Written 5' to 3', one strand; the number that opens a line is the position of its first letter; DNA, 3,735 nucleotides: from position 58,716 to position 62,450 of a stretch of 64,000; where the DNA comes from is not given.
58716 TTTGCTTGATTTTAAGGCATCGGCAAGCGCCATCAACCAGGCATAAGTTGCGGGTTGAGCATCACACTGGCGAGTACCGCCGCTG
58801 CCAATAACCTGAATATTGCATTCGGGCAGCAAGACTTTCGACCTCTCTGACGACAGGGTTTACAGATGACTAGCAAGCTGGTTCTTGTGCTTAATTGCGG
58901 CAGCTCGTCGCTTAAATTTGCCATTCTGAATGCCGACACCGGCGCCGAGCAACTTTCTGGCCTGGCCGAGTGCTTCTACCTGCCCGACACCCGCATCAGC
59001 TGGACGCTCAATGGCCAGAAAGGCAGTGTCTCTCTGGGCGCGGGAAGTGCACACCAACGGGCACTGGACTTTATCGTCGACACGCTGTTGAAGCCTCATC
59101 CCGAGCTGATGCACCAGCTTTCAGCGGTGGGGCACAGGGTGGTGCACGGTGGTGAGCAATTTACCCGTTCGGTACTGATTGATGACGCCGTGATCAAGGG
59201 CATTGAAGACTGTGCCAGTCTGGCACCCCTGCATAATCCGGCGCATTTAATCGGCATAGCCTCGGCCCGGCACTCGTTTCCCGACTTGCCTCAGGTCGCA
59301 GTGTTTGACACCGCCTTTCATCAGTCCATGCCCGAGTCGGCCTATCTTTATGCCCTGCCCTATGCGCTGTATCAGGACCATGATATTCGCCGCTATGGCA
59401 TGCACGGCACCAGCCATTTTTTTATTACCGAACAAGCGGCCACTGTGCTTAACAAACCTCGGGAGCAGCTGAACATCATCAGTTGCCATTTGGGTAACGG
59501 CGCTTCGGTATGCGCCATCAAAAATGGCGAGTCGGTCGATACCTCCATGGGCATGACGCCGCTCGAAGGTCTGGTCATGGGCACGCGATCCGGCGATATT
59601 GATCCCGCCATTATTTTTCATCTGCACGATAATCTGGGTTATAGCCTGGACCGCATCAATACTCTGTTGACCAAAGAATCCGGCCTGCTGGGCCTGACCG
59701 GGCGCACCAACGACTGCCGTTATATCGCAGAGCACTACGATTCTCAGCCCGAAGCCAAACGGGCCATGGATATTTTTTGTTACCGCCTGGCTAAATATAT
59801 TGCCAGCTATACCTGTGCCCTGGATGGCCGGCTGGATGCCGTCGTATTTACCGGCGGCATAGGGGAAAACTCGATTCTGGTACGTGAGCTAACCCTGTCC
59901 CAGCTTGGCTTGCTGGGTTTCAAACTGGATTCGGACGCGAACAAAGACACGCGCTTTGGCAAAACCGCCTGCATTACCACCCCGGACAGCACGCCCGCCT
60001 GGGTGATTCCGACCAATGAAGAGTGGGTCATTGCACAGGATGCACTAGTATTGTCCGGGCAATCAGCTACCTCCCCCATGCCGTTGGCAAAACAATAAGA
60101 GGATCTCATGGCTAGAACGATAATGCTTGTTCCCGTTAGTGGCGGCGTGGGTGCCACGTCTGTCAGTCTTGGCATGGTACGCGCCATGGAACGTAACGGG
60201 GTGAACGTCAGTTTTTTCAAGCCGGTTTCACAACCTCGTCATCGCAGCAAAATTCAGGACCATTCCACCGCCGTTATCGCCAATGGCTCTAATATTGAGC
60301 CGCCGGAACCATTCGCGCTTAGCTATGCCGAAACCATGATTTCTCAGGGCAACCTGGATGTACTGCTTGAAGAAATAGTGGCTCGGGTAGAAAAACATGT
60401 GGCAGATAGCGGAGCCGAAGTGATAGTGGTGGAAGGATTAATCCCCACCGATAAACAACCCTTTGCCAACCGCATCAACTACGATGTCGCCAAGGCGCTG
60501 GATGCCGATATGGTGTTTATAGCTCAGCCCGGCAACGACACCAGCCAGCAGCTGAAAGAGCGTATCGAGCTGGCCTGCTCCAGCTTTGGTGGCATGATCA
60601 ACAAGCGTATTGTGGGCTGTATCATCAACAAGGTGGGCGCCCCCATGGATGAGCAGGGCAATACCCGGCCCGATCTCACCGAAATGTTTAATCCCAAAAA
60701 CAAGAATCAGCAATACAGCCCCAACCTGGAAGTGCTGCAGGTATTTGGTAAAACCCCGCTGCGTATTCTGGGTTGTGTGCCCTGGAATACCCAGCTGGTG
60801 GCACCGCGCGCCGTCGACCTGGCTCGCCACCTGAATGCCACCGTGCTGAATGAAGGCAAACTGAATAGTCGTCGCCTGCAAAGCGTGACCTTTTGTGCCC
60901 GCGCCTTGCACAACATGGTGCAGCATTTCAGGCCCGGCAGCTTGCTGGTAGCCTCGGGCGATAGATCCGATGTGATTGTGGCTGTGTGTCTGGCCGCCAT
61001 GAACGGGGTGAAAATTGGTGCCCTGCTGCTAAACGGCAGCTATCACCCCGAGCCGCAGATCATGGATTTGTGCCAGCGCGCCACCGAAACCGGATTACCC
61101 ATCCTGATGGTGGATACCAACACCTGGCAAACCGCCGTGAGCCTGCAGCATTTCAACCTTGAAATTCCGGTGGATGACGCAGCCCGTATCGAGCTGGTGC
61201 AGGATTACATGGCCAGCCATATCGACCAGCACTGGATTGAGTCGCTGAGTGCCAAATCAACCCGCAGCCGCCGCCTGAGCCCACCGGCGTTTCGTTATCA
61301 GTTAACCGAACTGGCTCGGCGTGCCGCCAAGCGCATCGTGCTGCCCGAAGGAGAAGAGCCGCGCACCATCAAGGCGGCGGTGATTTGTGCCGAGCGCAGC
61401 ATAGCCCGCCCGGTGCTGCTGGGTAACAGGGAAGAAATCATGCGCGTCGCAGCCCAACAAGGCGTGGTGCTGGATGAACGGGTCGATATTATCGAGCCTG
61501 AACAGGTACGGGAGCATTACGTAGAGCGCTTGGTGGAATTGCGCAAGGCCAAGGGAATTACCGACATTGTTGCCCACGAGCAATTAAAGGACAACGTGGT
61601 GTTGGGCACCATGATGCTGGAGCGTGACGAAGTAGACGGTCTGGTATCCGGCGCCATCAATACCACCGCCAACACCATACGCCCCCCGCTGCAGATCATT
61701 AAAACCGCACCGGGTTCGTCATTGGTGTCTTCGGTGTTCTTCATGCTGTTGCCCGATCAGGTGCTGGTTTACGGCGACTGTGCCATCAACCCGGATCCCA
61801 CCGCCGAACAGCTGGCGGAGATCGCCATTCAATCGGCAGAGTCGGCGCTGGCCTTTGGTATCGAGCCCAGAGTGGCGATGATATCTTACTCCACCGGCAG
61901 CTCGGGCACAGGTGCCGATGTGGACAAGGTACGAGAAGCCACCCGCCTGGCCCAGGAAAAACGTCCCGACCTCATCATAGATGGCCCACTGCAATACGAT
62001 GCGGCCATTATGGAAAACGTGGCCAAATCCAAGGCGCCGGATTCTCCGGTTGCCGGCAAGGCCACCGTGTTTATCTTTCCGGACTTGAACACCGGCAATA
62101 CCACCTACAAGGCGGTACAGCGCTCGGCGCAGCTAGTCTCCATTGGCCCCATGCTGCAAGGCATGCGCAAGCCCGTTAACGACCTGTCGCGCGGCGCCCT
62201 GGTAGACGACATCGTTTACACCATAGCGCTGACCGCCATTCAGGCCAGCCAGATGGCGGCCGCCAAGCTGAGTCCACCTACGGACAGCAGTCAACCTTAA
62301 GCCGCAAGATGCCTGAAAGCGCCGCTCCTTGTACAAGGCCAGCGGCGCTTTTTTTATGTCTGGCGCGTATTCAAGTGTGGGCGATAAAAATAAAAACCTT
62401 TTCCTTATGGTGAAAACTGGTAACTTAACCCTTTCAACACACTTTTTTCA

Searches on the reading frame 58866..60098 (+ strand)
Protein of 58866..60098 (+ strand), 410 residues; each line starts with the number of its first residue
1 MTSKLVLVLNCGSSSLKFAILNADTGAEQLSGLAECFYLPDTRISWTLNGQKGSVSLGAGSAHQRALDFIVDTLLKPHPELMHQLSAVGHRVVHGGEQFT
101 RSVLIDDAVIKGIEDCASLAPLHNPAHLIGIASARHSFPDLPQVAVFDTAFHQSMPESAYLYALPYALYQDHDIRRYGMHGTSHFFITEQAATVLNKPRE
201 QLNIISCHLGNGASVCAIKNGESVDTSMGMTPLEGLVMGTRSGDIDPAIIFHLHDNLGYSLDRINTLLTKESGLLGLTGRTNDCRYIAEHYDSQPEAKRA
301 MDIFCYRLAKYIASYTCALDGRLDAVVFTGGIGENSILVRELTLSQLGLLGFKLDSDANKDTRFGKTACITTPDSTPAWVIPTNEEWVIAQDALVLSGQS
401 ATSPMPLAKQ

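Call 75: search_protein_families(library=pfam, proteins=[window:58866-60098:+], max_evalue=0.00001)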
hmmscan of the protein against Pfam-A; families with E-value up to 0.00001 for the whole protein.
window:58866-60098:+ (410 aa): 1 family
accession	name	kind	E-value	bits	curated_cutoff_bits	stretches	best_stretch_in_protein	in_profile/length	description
PF00871.23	Acetate_kinase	-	6.4e-169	562.2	22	1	5-391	1-392/392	Acetokinase family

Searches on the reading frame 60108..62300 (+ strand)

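Call 75: search_protein_families(library=pfam, proteins=[window:60108-62300:+], max_evalue=0.00001)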
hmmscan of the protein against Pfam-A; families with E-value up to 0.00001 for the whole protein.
window:60108-62300:+ (730 aa): 3 families
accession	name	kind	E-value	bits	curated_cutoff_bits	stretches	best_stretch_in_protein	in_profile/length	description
PF01515.24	PTA_PTB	-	1.6e-126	422.4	24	1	395-710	2-319/319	Phosphate acetyl/butaryl transferase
PF13500.12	AAA_26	-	2.7e-38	132.3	27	1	3-233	1-197/198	AAA domain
PF07085.17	DRTGG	-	2.5e-28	98.4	25.2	1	237-348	1-104/105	DRTGG domain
